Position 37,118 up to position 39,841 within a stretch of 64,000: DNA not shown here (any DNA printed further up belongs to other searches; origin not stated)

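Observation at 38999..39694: GT2 synthase carries a C-terminal TM anchor, extracytoplasmic domain and PEP-CTERM-like sorting tail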

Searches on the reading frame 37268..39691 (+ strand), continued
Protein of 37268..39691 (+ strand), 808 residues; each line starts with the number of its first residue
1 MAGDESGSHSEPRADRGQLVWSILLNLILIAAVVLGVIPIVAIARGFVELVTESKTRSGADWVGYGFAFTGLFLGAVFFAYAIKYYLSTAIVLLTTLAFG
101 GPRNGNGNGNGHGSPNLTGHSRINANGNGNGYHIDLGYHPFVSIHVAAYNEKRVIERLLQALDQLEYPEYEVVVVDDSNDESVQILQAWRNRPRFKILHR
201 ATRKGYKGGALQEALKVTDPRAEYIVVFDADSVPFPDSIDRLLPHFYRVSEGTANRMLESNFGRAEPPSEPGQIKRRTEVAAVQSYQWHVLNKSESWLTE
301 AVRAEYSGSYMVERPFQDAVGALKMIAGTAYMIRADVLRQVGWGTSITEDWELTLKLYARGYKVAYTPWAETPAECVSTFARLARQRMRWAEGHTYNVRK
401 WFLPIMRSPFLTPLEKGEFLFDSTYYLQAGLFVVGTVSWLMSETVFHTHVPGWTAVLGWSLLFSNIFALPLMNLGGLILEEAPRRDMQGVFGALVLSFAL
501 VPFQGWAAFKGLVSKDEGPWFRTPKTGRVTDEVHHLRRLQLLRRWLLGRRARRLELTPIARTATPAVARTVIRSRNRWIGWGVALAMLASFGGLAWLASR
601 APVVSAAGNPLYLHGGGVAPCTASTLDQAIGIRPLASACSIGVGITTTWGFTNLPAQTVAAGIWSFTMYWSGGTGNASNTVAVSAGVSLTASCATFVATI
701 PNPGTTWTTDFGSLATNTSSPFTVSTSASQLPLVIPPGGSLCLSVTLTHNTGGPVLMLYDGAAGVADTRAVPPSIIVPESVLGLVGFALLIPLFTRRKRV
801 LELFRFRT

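Call 25: find_homologous_proteins(query=window:37268-39691:+, max_evalue=0.00001)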
Query window:37268-39691:+ (808 aa): 1370 proteins with E <= 0.00001 among 8000 candidates; the best 120 are listed.
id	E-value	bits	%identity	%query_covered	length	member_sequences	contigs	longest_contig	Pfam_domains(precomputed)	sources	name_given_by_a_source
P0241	0.0e+0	1611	85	100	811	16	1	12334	PF13632.13,PF13506.14,PF13641.13,PF00535.33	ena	-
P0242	0.0e+0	1559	85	100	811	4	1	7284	PF13632.13,PF13506.14,PF13641.13,PF00535.33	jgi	jgi:cellulose synthase/poly-beta-1,6-N-acetylglucosamine synthase-like glycosyltransferase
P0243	0.0e+0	1546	83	100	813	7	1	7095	PF13632.13,PF13506.14,PF13641.13,PF00535.33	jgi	jgi:cellulose synthase/poly-beta-1,6-N-acetylglucosamine synthase-like glycosyltransferase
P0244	0.0e+0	1537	83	100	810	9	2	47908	PF13632.13,PF13506.14,PF13641.13,PF00535.33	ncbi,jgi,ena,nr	ncbi:MAG TPA: glycosyltransferase family 2 protein [Candidatus Eisenbacteria bacterium]|nr:glycosylt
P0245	0.0e+0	1496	81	98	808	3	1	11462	PF13632.13,PF13506.14,PF13641.13,PF00535.33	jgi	jgi:cellulose synthase/poly-beta-1,6-N-acetylglucosamine synthase-like glycosyltransferase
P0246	0.0e+0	1482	81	75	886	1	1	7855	PF13632.13,PF13506.14,PF13641.13,PF00535.33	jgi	jgi:1,2-diacylglycerol 3-beta-glucosyltransferase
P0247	0.0e+0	1482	80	100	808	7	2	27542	PF13632.13,PF13506.14,PF13641.13,PF00535.33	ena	-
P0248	0.0e+0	1481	80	100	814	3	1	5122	PF13632.13,PF13506.14,PF13641.13,PF00535.33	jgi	jgi:cellulose synthase/poly-beta-1,6-N-acetylglucosamine synthase-like glycosyltransferase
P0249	0.0e+0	1478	81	100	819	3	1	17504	PF13632.13,PF13641.13,PF00535.33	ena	-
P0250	0.0e+0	1475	79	100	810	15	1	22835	PF13632.13,PF13506.14,PF13641.13,PF00535.33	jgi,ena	-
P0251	0.0e+0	1474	79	100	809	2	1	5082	PF13632.13,PF13641.13,PF00535.33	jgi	jgi:1,2-diacylglycerol 3-beta-glucosyltransferase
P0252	0.0e+0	1471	79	100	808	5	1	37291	PF13632.13,PF13641.13,PF00535.33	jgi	jgi:cellulose synthase/poly-beta-1,6-N-acetylglucosamine synthase-like glycosyltransferase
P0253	0.0e+0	1469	79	100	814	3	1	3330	PF13632.13,PF13506.14,PF13641.13,PF00535.33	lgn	-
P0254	0.0e+0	1467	79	100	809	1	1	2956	PF13632.13,PF13506.14,PF13641.13,PF00535.33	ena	-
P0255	0.0e+0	1466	79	100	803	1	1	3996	PF13632.13,PF13506.14,PF13641.13,PF00535.33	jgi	jgi:1,2-diacylglycerol 3-beta-glucosyltransferase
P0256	0.0e+0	1465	79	100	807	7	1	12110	PF13632.13,PF13641.13,PF00535.33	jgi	-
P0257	0.0e+0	1465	80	99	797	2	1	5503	PF13632.13,PF13641.13,PF00535.33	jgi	jgi:cellulose synthase/poly-beta-1,6-N-acetylglucosamine synthase-like glycosyltransferase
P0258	0.0e+0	1463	78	100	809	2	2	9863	PF13632.13,PF13506.14,PF13641.13,PF00535.33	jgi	jgi:cellulose synthase/poly-beta-1,6-N-acetylglucosamine synthase-like glycosyltransferase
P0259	0.0e+0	1463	77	100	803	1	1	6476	PF13632.13,PF13506.14,PF13641.13,PF00535.33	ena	-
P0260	0.0e+0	1463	79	100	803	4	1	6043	PF13632.13,PF13506.14,PF13641.13,PF00535.33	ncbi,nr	ncbi:MAG TPA: glycosyltransferase family 2 protein [Candidatus Eisenbacteria bacterium]|nr:glycosylt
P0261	0.0e+0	1463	78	100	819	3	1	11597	PF13632.13,PF13506.14,PF13641.13,PF00535.33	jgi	jgi:cellulose synthase/poly-beta-1,6-N-acetylglucosamine synthase-like glycosyltransferase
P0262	0.0e+0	1461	79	100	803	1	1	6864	PF13632.13,PF13506.14,PF13641.13,PF00535.33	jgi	-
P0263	0.0e+0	1460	78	100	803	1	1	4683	PF13632.13,PF13506.14,PF13641.13,PF00535.33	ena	-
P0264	0.0e+0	1460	79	100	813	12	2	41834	PF13632.13,PF13506.14,PF13641.13,PF00535.33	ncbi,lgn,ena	ncbi:MAG TPA: glycosyltransferase family 2 protein [Candidatus Dormibacteraeota bacterium]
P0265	0.0e+0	1459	78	100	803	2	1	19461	PF13632.13,PF13506.14,PF13641.13,PF00535.33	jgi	-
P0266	0.0e+0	1458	80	99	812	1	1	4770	PF13632.13,PF13506.14,PF13641.13,PF00535.33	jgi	jgi:cellulose synthase/poly-beta-1,6-N-acetylglucosamine synthase-like glycosyltransferase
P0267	0.0e+0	1455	78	100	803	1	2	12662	PF13632.13,PF13506.14,PF13641.13,PF00535.33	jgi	jgi:cellulose synthase/poly-beta-1,6-N-acetylglucosamine synthase-like glycosyltransferase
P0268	0.0e+0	1453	78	100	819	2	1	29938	PF13632.13,PF13506.14,PF13641.13,PF00535.33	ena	-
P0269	0.0e+0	1453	79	100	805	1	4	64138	PF13632.13,PF13506.14,PF13641.13,PF00535.33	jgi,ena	-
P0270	0.0e+0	1450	77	100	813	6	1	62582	PF13632.13,PF13506.14,PF13641.13,PF00535.33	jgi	-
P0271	0.0e+0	1450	78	100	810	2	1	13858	PF13632.13,PF13506.14,PF13641.13,PF00535.33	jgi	jgi:cellulose synthase/poly-beta-1,6-N-acetylglucosamine synthase-like glycosyltransferase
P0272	0.0e+0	1449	80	98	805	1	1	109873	PF13632.13,PF13506.14,PF13641.13,PF00535.33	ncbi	ncbi:MAG: glycosyltransferase family 2 protein [Candidatus Dormibacteraceae bacterium]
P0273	0.0e+0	1448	79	100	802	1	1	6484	PF13632.13,PF13641.13,PF00535.33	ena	-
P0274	0.0e+0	1447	78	100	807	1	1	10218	PF13632.13,PF13641.13,PF00535.33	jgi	jgi:cellulose synthase/poly-beta-1,6-N-acetylglucosamine synthase-like glycosyltransferase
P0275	0.0e+0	1447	78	100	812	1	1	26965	PF13632.13,PF13506.14,PF13641.13,PF00535.33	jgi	jgi:cellulose synthase/poly-beta-1,6-N-acetylglucosamine synthase-like glycosyltransferase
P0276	0.0e+0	1445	79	100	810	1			PF13632.13,PF13506.14,PF13641.13,PF00535.33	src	-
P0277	0.0e+0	1444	78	100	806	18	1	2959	PF13632.13,PF13506.14,PF13641.13,PF00535.33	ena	-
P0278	0.0e+0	1444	78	100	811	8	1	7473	PF13632.13,PF13506.14,PF13641.13,PF00535.33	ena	-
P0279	0.0e+0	1443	78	100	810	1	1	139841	PF13632.13,PF13506.14,PF13641.13,PF00535.33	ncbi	ncbi:MAG: glycosyltransferase family 2 protein [Candidatus Dormiibacterota bacterium]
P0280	0.0e+0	1442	78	100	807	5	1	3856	PF13632.13,PF13506.14,PF13641.13,PF00535.33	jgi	jgi:cellulose synthase/poly-beta-1,6-N-acetylglucosamine synthase-like glycosyltransferase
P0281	0.0e+0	1441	78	100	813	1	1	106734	PF13632.13,PF13506.14,PF13641.13,PF00535.33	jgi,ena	jgi:cellulose synthase/poly-beta-1,6-N-acetylglucosamine synthase-like glycosyltransferase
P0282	0.0e+0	1441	77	100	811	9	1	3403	PF13632.13,PF13506.14,PF13641.13,PF00535.33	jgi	jgi:cellulose synthase/poly-beta-1,6-N-acetylglucosamine synthase-like glycosyltransferase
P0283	0.0e+0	1441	78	100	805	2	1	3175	PF13632.13,PF13641.13,PF00535.33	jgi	jgi:cellulose synthase/poly-beta-1,6-N-acetylglucosamine synthase-like glycosyltransferase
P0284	0.0e+0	1439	77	100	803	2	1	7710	PF13632.13,PF13506.14,PF13641.13,PF00535.33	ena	-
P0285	0.0e+0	1439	78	98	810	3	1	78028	PF13632.13,PF13641.13,PF00535.33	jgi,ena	jgi:cellulose synthase/poly-beta-1,6-N-acetylglucosamine synthase-like glycosyltransferase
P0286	0.0e+0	1439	77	100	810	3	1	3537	PF13632.13,PF13506.14,PF13641.13,PF00535.33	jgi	jgi:cellulose synthase/poly-beta-1,6-N-acetylglucosamine synthase-like glycosyltransferase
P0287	0.0e+0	1438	78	100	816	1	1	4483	PF13632.13,PF13506.14,PF13641.13,PF00535.33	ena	-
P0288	0.0e+0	1437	77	100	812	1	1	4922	PF13632.13,PF13506.14,PF13641.13,PF00535.33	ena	-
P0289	0.0e+0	1436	79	97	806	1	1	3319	PF13632.13,PF13506.14,PF13641.13,PF00535.33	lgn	-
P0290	0.0e+0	1436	79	100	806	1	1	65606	PF13632.13,PF13641.13,PF00535.33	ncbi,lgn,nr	ncbi:MAG TPA: glycosyltransferase family 2 protein [Candidatus Dormibacteraeota bacterium]|nr:glycos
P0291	0.0e+0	1435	78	100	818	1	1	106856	PF13632.13,PF13641.13,PF00535.33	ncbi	-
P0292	0.0e+0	1432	77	100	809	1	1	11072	PF13632.13,PF13506.14,PF13641.13,PF00535.33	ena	-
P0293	0.0e+0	1432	77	100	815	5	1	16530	PF13632.13,PF13506.14,PF13641.13,PF00535.33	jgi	-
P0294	0.0e+0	1429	78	100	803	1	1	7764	PF13632.13,PF13506.14,PF13641.13,PF00535.33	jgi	jgi:cellulose synthase/poly-beta-1,6-N-acetylglucosamine synthase-like glycosyltransferase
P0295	0.0e+0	1429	77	100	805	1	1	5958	PF13632.13,PF13641.13,PF00535.33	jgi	jgi:cellulose synthase/poly-beta-1,6-N-acetylglucosamine synthase-like glycosyltransferase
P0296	0.0e+0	1428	76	100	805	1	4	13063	PF13632.13,PF13506.14,PF13641.13,PF00535.33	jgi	jgi:1,2-diacylglycerol 3-beta-glucosyltransferase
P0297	0.0e+0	1426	78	98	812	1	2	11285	PF13632.13,PF13641.13,PF00535.33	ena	-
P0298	0.0e+0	1425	77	100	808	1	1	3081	PF13632.13,PF13506.14,PF13641.13,PF00535.33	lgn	-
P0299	0.0e+0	1423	78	99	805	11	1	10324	PF13632.13,PF13641.13,PF00535.33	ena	-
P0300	0.0e+0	1423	77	100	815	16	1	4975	PF13632.13,PF13506.14,PF13641.13,PF00535.33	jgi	-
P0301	0.0e+0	1423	77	100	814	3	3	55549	PF13632.13,PF13641.13,PF00535.33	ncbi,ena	-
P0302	0.0e+0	1421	78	99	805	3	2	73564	PF13632.13,PF13641.13,PF00535.33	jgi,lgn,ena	-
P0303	0.0e+0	1421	79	99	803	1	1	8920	PF13632.13,PF13506.14,PF13641.13,PF00535.33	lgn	-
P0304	0.0e+0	1421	77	100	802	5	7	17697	PF13632.13,PF13506.14,PF13641.13,PF00535.33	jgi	jgi:1,2-diacylglycerol 3-beta-glucosyltransferase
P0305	0.0e+0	1420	77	100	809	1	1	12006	PF13632.13,PF13641.13,PF00535.33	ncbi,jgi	jgi:cellulose synthase/poly-beta-1,6-N-acetylglucosamine synthase-like glycosyltransferase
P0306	0.0e+0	1418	78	99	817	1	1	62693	PF13632.13,PF13641.13,PF00535.33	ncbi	-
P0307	0.0e+0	1417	78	98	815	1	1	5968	PF13632.13,PF13506.14,PF13641.13,PF00535.33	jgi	jgi:cellulose synthase/poly-beta-1,6-N-acetylglucosamine synthase-like glycosyltransferase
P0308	0.0e+0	1417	77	100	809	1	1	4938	PF13632.13,PF13641.13,PF00535.33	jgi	jgi:cellulose synthase/poly-beta-1,6-N-acetylglucosamine synthase-like glycosyltransferase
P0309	0.0e+0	1416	76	100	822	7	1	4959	PF13632.13,PF13506.14,PF13641.13,PF00535.33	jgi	jgi:cellulose synthase/poly-beta-1,6-N-acetylglucosamine synthase-like glycosyltransferase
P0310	0.0e+0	1415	78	100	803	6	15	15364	PF13632.13,PF13641.13,PF00535.33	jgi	jgi:1,2-diacylglycerol 3-beta-glucosyltransferase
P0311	0.0e+0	1414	79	98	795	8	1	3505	PF13632.13,PF13506.14,PF13641.13,PF00535.33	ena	-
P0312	0.0e+0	1411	77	98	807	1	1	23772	PF13632.13,PF13506.14,PF13641.13,PF00535.33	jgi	jgi:cellulose synthase/poly-beta-1,6-N-acetylglucosamine synthase-like glycosyltransferase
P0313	0.0e+0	1411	76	100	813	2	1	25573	PF13632.13,PF13506.14,PF13641.13,PF00535.33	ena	-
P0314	0.0e+0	1408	77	100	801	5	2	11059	PF13632.13,PF13506.14,PF13641.13,PF00535.33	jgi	jgi:cellulose synthase/poly-beta-1,6-N-acetylglucosamine synthase-like glycosyltransferase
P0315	0.0e+0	1408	74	100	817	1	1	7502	PF13632.13,PF13506.14,PF13641.13,PF00535.33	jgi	jgi:cellulose synthase/poly-beta-1,6-N-acetylglucosamine synthase-like glycosyltransferase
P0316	0.0e+0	1408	77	98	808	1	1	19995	PF13632.13,PF13506.14,PF13641.13,PF00535.33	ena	-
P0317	0.0e+0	1408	76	100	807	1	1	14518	PF13632.13,PF13506.14,PF13641.13,PF00535.33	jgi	jgi:1,2-diacylglycerol 3-beta-glucosyltransferase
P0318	0.0e+0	1407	75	100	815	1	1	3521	PF13632.13,PF13506.14,PF13641.13,PF00535.33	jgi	jgi:cellulose synthase/poly-beta-1,6-N-acetylglucosamine synthase-like glycosyltransferase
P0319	0.0e+0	1404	76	100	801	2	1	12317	PF13632.13,PF13506.14,PF13641.13,PF00535.33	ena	-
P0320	0.0e+0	1403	76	100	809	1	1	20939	PF13632.13,PF13641.13,PF00535.33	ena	-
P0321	0.0e+0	1402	76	100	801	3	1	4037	PF13632.13,PF13506.14,PF13641.13,PF00535.33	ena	-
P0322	0.0e+0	1401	77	100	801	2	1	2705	PF13632.13,PF13506.14,PF13641.13,PF00535.33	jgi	-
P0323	0.0e+0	1400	76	100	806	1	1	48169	PF13632.13,PF13641.13,PF00535.33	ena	-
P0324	0.0e+0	1399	75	100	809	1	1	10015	PF13632.13,PF13641.13,PF00535.33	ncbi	-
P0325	0.0e+0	1399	76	100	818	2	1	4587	PF13632.13,PF13506.14,PF13641.13,PF00535.33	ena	-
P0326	0.0e+0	1398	76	98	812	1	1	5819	PF13632.13,PF13506.14,PF13641.13,PF00535.33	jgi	jgi:cellulose synthase/poly-beta-1,6-N-acetylglucosamine synthase-like glycosyltransferase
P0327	0.0e+0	1395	77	100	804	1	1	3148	PF13632.13,PF13506.14,PF13641.13,PF00535.33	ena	-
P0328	0.0e+0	1394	76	98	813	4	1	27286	PF13632.13,PF13506.14,PF13641.13,PF00535.33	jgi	-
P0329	0.0e+0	1394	76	98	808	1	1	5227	PF13632.13,PF13641.13,PF00535.33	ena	-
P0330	0.0e+0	1392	75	100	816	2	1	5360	PF13632.13,PF13506.14,PF13641.13,PF00535.33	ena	-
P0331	0.0e+0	1392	77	98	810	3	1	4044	PF13632.13,PF13641.13,PF00535.33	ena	-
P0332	0.0e+0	1389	77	97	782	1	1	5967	PF13632.13,PF13641.13,PF00535.33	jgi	jgi:cellulose synthase/poly-beta-1,6-N-acetylglucosamine synthase-like glycosyltransferase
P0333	0.0e+0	1388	77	97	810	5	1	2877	PF13632.13,PF13506.14,PF13641.13,PF00535.33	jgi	jgi:cellulose synthase/poly-beta-1,6-N-acetylglucosamine synthase-like glycosyltransferase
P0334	0.0e+0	1385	76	98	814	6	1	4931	PF13632.13,PF13506.14,PF13641.13,PF00535.33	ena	-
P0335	0.0e+0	1384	75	100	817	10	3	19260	PF13632.13,PF13506.14,PF13641.13,PF00535.33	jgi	jgi:cellulose synthase/poly-beta-1,6-N-acetylglucosamine synthase-like glycosyltransferase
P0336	0.0e+0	1384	75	99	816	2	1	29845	PF13632.13,PF13506.14,PF13641.13,PF00535.33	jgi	jgi:cellulose synthase/poly-beta-1,6-N-acetylglucosamine synthase-like glycosyltransferase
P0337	0.0e+0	1383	76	98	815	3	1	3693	PF13632.13,PF13506.14,PF13641.13,PF00535.33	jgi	jgi:cellulose synthase/poly-beta-1,6-N-acetylglucosamine synthase-like glycosyltransferase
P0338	0.0e+0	1382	76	99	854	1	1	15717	PF13632.13,PF13641.13,PF00535.33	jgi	jgi:cellulose synthase/poly-beta-1,6-N-acetylglucosamine synthase-like glycosyltransferase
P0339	0.0e+0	1379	77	99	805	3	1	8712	PF13632.13,PF13641.13,PF00535.33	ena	-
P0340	0.0e+0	1377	76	99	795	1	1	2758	PF13632.13,PF13641.13,PF00535.33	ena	-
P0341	0.0e+0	1377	75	100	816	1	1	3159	PF13632.13,PF13506.14,PF13641.13,PF00535.33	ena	-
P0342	0.0e+0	1375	74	100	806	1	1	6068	PF13632.13,PF13641.13,PF00535.33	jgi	jgi:cellulose synthase/poly-beta-1,6-N-acetylglucosamine synthase-like glycosyltransferase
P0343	0.0e+0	1372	75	100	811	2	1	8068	PF13632.13,PF13506.14,PF13641.13,PF00535.33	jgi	-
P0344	0.0e+0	1364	74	100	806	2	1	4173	PF13632.13,PF13641.13,PF00535.33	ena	-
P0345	0.0e+0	1362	75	96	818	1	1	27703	PF13632.13,PF13506.14,PF13641.13,PF00535.33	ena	-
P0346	0.0e+0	1359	74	100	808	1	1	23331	PF13632.13,PF13506.14,PF13641.13,PF00535.33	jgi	jgi:cellulose synthase/poly-beta-1,6-N-acetylglucosamine synthase-like glycosyltransferase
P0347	0.0e+0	1358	75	99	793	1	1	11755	PF13632.13,PF13506.14,PF13641.13,PF00535.33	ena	-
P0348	0.0e+0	1351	74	99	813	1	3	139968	PF13632.13,PF13506.14,PF13641.13,PF00535.33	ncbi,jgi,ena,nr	ncbi:MAG TPA: glycosyltransferase family 2 protein [Candidatus Baltobacterales bacterium]|nr:glycosy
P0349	0.0e+0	1349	74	98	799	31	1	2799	PF13632.13,PF13641.13,PF00535.33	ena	-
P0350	0.0e+0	1349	75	97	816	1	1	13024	PF13632.13,PF13506.14,PF13641.13,PF00535.33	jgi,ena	-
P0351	0.0e+0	1346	75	98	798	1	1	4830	PF13632.13,PF13641.13,PF00535.33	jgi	jgi:cellulose synthase/poly-beta-1,6-N-acetylglucosamine synthase-like glycosyltransferase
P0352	0.0e+0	1345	75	99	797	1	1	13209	PF13632.13,PF13641.13,PF00535.33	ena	-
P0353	0.0e+0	1343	75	97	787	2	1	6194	PF13632.13,PF13641.13,PF00535.33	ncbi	ncbi:MAG TPA: glycosyltransferase family 2 protein [Candidatus Dormibacteraeota bacterium]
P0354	0.0e+0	1341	73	98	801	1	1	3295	PF13632.13,PF13641.13,PF00535.33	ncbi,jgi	-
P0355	0.0e+0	1340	73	99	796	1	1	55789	PF13632.13,PF13641.13,PF00535.33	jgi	-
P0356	0.0e+0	1340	73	100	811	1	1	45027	PF13632.13,PF13506.14,PF13641.13,PF00535.33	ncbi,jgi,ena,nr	ncbi:MAG TPA: glycosyltransferase family 2 protein [Candidatus Dormibacteraeota bacterium]|nr:glycos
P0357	0.0e+0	1339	74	97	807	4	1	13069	PF13632.13,PF13506.14,PF13641.13,PF00535.33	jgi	-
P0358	0.0e+0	1339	73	99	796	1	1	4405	PF13632.13,PF13641.13,PF00535.33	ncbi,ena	-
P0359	0.0e+0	1339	73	99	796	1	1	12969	PF13632.13,PF13641.13,PF00535.33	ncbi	-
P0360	0.0e+0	1338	72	99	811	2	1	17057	PF13632.13,PF13506.14,PF13641.13,PF00535.33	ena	-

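Call 40: predict_structure(alignment_id=A1)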
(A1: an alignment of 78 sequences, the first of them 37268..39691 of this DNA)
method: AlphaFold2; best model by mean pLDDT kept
length: 808 residues; sequences in the alignment: 78
mean_pLDDT: 60.6   pTM: 0.41
mean pLDDT of the five models: 60.6, 56.7, 54.4, 53.1, 52.4
residues with pLDDT >= 90: 73; 70-90: 177; 50-70: 322; < 50: 236
segments of 3 or more residues with pLDDT < 50: 1-15, 99-136, 204-206, 251-270, 286-328, 345-349, 367-383, 469-483, 485-487, 517-537, 548-575, 599-607, 778-782, 806-808
pLDDT, mean of each block of 10 residues (from residue 1): 28 49 71 66 65 56 63 61 57 49 28 28 27 46 66 68 71 66 72 71 52 71 71 57 63 43 42 60 48 28 29 30 38 71 51 67 50 34 53 66 75 66 60 64 64 51 51 45 46 55 63 53 31 44 56 36 34 48 73 61 50 88 90 86 90 86 92 82 93 89 91 88 93 88 93 88 91 64 54 53 51
secondary structure, 60 per line:
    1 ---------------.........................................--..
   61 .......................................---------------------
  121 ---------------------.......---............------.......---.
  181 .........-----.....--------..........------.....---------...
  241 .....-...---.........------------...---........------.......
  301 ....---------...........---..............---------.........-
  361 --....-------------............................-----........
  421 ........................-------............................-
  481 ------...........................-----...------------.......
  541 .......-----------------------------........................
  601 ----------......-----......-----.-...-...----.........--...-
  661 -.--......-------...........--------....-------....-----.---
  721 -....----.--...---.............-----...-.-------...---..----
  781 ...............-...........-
elements in order (helices of 4 or more, strands of 3 or more residues): H16-56 H59-99 E142-148 H152-163 E170-176 H180-189 E195-199 H208-217 E224-228 H238-245 E247-249 H253-261 E274-276 E280-287 H294-304 H314-324 E328-334 H335-341 H351-359 E363-366 H380-407 H413-444 H452-479 H487-513 H534-547 H577-600 E611-616 E622-627 E639-641 E646-654 E657-659 E665-670 E678-688 E697-700 E708-711 E722-725 E733-735 E739-751 E757-759 E769-771 H781-795 H797-807
